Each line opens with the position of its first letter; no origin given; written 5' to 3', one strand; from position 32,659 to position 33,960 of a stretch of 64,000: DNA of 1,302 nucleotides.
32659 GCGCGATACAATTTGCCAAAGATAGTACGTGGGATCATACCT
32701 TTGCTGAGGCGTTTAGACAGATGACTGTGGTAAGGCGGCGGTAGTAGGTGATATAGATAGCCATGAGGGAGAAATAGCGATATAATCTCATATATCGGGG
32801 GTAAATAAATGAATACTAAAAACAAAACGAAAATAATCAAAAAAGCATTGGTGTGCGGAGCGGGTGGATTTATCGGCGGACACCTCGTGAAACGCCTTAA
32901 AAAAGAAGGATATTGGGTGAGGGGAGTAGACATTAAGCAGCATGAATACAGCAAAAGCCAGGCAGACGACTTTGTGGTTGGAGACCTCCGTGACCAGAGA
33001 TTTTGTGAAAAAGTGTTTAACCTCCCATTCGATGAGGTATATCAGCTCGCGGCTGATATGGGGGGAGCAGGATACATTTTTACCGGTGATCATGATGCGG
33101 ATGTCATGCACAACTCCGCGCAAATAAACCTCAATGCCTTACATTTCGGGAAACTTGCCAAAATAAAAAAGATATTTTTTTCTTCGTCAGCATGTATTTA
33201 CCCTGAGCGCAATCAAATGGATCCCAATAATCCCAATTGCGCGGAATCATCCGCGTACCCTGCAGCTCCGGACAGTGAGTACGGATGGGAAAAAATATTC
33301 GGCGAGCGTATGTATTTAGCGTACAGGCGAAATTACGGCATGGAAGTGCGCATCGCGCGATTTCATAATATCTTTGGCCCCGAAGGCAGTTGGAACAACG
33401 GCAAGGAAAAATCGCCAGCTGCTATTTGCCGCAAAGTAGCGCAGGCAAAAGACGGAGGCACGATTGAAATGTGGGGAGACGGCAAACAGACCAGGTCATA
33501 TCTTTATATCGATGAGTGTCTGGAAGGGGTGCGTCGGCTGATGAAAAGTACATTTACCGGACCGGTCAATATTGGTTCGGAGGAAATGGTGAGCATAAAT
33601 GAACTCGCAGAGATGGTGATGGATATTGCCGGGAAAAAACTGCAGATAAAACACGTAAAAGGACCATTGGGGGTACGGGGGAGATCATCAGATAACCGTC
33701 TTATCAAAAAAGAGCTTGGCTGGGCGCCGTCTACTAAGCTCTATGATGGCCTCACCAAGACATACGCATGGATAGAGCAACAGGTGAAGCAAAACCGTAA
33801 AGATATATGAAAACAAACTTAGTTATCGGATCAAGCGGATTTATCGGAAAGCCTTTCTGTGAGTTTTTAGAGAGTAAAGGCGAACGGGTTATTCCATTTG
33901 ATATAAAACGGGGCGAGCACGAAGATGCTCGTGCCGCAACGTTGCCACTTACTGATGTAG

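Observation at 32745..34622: Bacterial homolog of plant GDP-mannose 3,5-epimerase (GME) coupled to a short SDR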

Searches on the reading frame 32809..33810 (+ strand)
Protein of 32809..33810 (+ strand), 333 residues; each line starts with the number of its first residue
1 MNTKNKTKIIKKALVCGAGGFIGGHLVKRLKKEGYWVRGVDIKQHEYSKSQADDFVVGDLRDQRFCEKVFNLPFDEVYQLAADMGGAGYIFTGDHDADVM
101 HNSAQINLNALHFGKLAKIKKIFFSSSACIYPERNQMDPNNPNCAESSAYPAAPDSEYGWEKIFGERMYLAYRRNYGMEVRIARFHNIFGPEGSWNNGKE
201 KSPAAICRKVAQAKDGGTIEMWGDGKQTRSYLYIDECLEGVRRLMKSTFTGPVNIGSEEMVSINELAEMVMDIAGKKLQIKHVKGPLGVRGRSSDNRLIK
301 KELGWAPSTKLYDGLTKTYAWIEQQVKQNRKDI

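Call 3: search_protein_families(library=pfam, proteins=[window:32809-33810:+])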
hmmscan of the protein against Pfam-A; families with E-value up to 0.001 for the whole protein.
window:32809-33810:+ (333 aa): 5 families
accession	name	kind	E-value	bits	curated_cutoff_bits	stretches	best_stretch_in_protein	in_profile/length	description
PF01370.27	Epimerase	-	1.8e-42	145.9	20.9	1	13-256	1-240/240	NAD dependent epimerase/dehydratase family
PF16363.11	GDP_Man_Dehyd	-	5.8e-29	102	27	1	14-317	1-331/332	GDP-mannose 4,6 dehydratase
PF01073.25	3Beta_HSD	-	2e-06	27.5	22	1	14-170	1-158/280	3-beta hydroxysteroid dehydrogenase/isomerase family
PF02719.21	Polysacc_synt_2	-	0.00015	21.5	20.2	0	153-280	133-253/293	Polysaccharide biosynthesis protein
PF07993.18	NAD_binding_4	-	0.00025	20.7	20.1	0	111-206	120-226/258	Male sterility protein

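Call 4: search_protein_families(library=ncbifam, proteins=[window:32809-33810:+])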
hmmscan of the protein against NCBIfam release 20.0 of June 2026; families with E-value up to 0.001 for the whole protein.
window:32809-33810:+ (333 aa): 22 families
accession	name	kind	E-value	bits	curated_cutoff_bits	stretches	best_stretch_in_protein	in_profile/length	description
NF047922.1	GDPFucSynFcl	equivalog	6.5e-35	121.1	500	1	11-325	3-304/308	GDP-L-fucose synthase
TIGR01181.1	dTDP_gluc_dehyt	equivalog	1.4e-22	80.2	365.1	1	13-326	2-315/321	dTDP-glucose 4,6-dehydratase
TIGR04180.1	EDH_00030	hypoth_equivalog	1.5e-21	76.8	475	1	14-285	2-267/297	NAD-dependent 4,6-dehydratase LegB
TIGR01179.1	galE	equivalog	5.6e-21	74.7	262.3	1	13-327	2-330/332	UDP-glucose 4-epimerase GalE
TIGR02197.1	heptose_epim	equivalog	3.7e-18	65.7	274.6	1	14-292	2-278/316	ADP-glyceromanno-heptose 6-epimerase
NF008872.0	PRK11908.1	equivalog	4.4e-13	49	294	1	11-331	2-344/349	bifunctional UDP-4-keto-pentose/UDP-xylose synthase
NF005998.1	PRK08125.1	equivalog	3.9e-11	42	777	1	5-276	310-587/649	bifunctional UDP-4-amino-4-deoxy-L-arabinose formyltransferase/UDP-glucuronic acid oxidase ArnA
TIGR03466.1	HpnA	hypoth_equivalog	5.3e-10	38.7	367.65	1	12-139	2-125/327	hopanoid-associated sugar epimerase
NF007490.0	PRK10084.1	subfamily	7e-10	38.4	649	1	132-323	143-335/361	dTDP-glucose 4,6-dehydratase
NF007582.0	PRK10217.1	equivalog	1.9e-08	33.8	698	1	11-322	2-331/355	dTDP-glucose 4,6-dehydratase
TIGR01777.1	yfcH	hypoth_equivalog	8.5e-08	32.1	207.35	1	14-276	2-243/292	TIGR01777 family oxidoreductase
NF008360.0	PRK11150.1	equivalog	9.3e-08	31.6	452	1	14-292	3-271/310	ADP-glyceromanno-heptose 6-epimerase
NF041015.1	UDPsulfquin_syn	equivalog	1.2e-07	31.1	575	1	205-286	238-325/384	UDP-sulfoquinovose synthase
NF042422.1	oxyalk_red_OleD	equivalog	4.5e-07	29.6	580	1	12-241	2-211/329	2-alkyl-3-oxoalkanoate reductase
NF007956.0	PRK10675.1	subfamily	1.6e-06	27.5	394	1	13-212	3-206/338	UDP-glucose 4-epimerase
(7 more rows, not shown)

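Call 5: search_solved_structures(query=window:32809-33810:+, show_alignments=2)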
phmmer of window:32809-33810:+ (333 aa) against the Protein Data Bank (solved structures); distinct sequences matched with E-value up to 0.001: 119 (the best 60 are shown).
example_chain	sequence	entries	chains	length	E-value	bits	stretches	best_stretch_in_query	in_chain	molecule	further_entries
2c59_A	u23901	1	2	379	5.5e-100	338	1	12-330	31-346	GDP-MANNOSE-3', 5'-EPIMERASE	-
2c54_A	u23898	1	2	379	1.4e-99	336.6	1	12-330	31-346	GDP-MANNOSE-3', 5'-EPIMERASE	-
2c5a_A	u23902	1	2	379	2e-99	336.2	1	12-330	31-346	GDP-MANNOSE-3', 5'-EPIMERASE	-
2c5e_A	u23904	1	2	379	3.7e-99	335.3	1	12-330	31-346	GDP-MANNOSE-3', 5'-EPIMERASE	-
8sg0_A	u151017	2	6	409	1.3e-96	326.9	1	14-330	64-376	GDP-mannose 3,5-epimerase | GDP-mannose 3,5 epimerase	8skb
4lk3_A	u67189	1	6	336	3.8e-29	105.1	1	11-327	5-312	UDP-glucuronic acid decarboxylase 1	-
2b69_A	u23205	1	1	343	5.6e-29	104.6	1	9-327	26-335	UDP-glucuronate decarboxylase 1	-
4gll_A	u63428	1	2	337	6.5e-29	104.3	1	10-327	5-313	UDP-glucuronic acid decarboxylase 1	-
4m55_A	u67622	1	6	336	7.2e-29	104.2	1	11-327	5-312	UDP-glucuronic acid decarboxylase 1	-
6wjb_A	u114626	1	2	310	3.6e-25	92.1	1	12-319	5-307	NAD-dependent epimerase/dehydratase family protein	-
8rdg_A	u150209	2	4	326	6e-25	91.3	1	12-324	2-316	SDR family NAD(P)-dependent oxidoreductase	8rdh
8rdi_A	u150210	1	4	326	2.1e-24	89.5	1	12-324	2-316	SDR family NAD(P)-dependent oxidoreductase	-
6wj9_A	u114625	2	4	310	3e-24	89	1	12-319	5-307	NAD-dependent epimerase/dehydratase family protein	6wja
7ll6_A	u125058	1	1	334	3.3e-24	88.9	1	76-324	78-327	GDP-L-fucose synthase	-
6bwl_A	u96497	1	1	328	4e-24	88.6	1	12-330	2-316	Pal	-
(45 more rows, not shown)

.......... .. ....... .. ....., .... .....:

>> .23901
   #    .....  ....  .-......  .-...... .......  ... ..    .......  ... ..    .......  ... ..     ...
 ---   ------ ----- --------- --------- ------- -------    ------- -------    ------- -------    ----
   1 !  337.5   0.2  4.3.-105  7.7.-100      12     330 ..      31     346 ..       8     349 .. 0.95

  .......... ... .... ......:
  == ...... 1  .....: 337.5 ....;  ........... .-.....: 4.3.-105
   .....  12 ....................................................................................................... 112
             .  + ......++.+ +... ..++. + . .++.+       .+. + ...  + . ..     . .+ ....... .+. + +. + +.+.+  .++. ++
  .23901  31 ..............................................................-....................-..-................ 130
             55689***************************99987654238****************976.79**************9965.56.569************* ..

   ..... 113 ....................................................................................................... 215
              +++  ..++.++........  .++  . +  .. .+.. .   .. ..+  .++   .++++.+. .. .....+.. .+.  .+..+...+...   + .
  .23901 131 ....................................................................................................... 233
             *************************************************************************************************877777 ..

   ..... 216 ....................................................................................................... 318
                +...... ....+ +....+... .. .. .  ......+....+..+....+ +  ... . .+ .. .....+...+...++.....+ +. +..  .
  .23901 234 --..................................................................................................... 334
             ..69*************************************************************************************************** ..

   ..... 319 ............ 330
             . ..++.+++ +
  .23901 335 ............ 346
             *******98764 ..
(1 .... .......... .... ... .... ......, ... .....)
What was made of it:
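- On GM35E / GME (ORF A): 338 bits to AtGME and 327 to Myrciaria GME, against 105 bits for UXS and 89 for GFS (call 5).
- Checked: A matches A. thaliana GME (PDB 2c59) with E=5.5e-100 and 338 bits over residues 12-330 (call 5).
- The PDB GME score is three times that of any other family (call 5).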

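Call 8: find_homologous_proteins(query=window:32809-33810:+)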
Query window:32809-33810:+ (333 aa): 8000 proteins with E <= 0.001 among 8000 candidates; the best 120 are listed.
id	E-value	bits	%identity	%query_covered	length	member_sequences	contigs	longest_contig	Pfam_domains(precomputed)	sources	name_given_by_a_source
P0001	2.3e-228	775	100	100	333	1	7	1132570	PF16363.12,PF01073.26,PF01370.28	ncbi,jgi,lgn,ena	-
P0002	5.5e-226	767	99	100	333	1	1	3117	PF16363.12,PF01073.26,PF01370.28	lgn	-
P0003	1.9e-225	765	98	100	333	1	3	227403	PF16363.12,PF01073.26,PF01370.28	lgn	-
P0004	7.6e-225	763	98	100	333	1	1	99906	PF16363.12,PF01073.26,PF01370.28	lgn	-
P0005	2.0e-224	762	98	100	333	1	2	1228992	PF16363.12,PF01073.26,PF01370.28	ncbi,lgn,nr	ncbi:NAD-dependent epimerase/dehydratase family protein [Patescibacteria group bacterium]|nr:NAD-dep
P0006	3.4e-222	755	97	100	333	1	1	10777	PF16363.12,PF01073.26,PF01370.28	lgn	-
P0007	7.7e-218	740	96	98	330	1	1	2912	PF16363.12,PF01073.26,PF01370.28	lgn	-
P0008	8.0e-217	737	95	98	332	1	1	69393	PF16363.12,PF01073.26,PF01370.28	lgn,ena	-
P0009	1.5e-216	736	95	98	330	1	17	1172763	PF16363.12,PF01073.26,PF01370.28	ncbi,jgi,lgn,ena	jgi:nucleoside-diphosphate-sugar epimerase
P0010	1.1e-215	733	94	98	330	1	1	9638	PF16363.12,PF01073.26,PF01370.28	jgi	-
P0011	1.5e-214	729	94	98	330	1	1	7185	PF16363.12,PF01073.26,PF01370.28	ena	-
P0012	8.2e-206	701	90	98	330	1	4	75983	PF16363.12,PF01073.26,PF01370.28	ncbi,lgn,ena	-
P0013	7.4e-205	698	89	100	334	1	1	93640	PF16363.12,PF01073.26,PF01370.28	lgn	-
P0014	9.3e-205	697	89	100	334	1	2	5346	PF16363.12,PF01073.26,PF01370.28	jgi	jgi:GDP-D-mannose 3',5'-epimerase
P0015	4.6e-204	695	89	100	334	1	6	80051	PF16363.12,PF01073.26,PF01370.28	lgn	-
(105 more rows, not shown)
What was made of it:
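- JGI already names homologues GDP-D-mannose 3',5'-epimerase (call 8).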

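Call 15: find_encoding_contigs(protein=P0001, flank=6000, max_places=4)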
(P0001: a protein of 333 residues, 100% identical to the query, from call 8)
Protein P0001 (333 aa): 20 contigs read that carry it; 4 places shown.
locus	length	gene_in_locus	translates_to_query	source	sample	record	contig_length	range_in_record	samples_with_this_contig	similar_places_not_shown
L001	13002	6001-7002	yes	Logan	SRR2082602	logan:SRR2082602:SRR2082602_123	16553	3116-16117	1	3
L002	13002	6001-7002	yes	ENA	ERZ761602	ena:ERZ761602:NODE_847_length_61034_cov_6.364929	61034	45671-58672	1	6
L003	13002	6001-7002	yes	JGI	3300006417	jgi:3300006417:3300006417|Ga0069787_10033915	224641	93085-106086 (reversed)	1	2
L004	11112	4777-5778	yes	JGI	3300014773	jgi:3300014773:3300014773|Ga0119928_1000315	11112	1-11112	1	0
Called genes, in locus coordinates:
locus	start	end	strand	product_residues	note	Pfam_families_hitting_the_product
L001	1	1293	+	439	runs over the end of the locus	PF13231:PMT_2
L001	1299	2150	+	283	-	PF13489:Methyltransf_23, PF08241:Methyltransf_11, PF08242:Methyltransf_12, PF13649:Methyltransf_25, PF13847:Methyltransf_31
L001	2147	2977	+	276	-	PF00535:Glycos_transf_2, PF10111:Glyco_tranf_2_2, PF13641:Glyco_tranf_2_3 (weak)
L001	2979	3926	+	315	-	PF01370:Epimerase, PF02719:Polysacc_synt_2 (weak), PF04321:RmlD_sub_bind (weak), PF01073:3Beta_HSD, PF13460:NAD_binding_10, PF16363:GDP_Man_Dehyd, PF07993:NAD_binding_4 (weak)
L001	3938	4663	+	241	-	PF05148:Methyltransf_8 (weak), PF01209:Ubie_methyltran (faint), PF13489:Methyltransf_23, PF08241:Methyltransf_11, PF08242:Methyltransf_12 (weak), PF13649:Methyltransf_25, PF13847:Methyltransf_31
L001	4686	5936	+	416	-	PF00534:Glycos_transf_1, PF13692:Glyco_trans_1_4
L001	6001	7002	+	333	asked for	PF01073:3Beta_HSD (weak), PF01370:Epimerase, PF16363:GDP_Man_Dehyd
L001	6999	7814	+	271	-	PF01370:Epimerase, PF16363:GDP_Man_Dehyd (faint)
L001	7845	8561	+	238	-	PF08241:Methyltransf_11, PF13649:Methyltransf_25 (faint)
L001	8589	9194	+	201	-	PF25087:GMPPB_C (faint), PF00132:Hexapep, PF14602:Hexapep_2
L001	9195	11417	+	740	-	-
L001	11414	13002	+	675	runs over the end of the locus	?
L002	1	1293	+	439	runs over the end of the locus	PF13231:PMT_2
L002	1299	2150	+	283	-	PF13489:Methyltransf_23, PF08241:Methyltransf_11, PF08242:Methyltransf_12, PF13649:Methyltransf_25, PF13847:Methyltransf_31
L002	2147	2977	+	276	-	PF00535:Glycos_transf_2, PF10111:Glyco_tranf_2_2, PF13641:Glyco_tranf_2_3 (weak)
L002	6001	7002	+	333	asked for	PF01073:3Beta_HSD (weak), PF01370:Epimerase, PF16363:GDP_Man_Dehyd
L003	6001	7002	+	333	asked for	PF01073:3Beta_HSD (weak), PF01370:Epimerase, PF16363:GDP_Man_Dehyd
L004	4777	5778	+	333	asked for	PF01073:3Beta_HSD (weak), PF01370:Epimerase, PF16363:GDP_Man_Dehyd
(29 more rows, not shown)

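Call 41: find_related_loci(query=A3, collection=metagenome_contigs, flank=4000)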
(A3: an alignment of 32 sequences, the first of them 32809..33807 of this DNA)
Query A3 (333 aa) in metagenome_contigs; peptide patterns used: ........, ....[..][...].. (x = any residue, [..] = any of these).
600 stretches matched a pattern (row limit reached: there are more); 590 encode a relative of the query (tblastn E <= 1e-3); the best 80 are kept; 80 distinct loci.
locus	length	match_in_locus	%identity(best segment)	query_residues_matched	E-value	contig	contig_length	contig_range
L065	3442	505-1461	75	11-328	0e+0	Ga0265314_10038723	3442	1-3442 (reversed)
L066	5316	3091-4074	73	1-327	5e-175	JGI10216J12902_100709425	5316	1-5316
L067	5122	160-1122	74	11-331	4e-172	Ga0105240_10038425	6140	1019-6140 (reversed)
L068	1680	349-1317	72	10-331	0e+0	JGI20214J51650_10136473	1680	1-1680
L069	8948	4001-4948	74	11-326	6e-168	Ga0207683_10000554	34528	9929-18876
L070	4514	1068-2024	73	12-330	3e-172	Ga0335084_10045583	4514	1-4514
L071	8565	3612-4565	72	10-327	9e-168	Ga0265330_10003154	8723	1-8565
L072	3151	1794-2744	74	10-326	2e-176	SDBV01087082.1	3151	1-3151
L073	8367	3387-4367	73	3-328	2e-167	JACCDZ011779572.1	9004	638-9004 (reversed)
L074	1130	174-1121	73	11-326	0e+0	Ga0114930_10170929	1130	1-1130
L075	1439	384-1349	70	9-330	0e+0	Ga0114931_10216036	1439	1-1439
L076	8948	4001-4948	72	11-326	1e-165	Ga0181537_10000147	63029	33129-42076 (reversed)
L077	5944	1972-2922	73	13-329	4e-167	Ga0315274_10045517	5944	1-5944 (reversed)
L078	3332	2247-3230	71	2-329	3e-173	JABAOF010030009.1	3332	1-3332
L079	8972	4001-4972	70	9-331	4e-165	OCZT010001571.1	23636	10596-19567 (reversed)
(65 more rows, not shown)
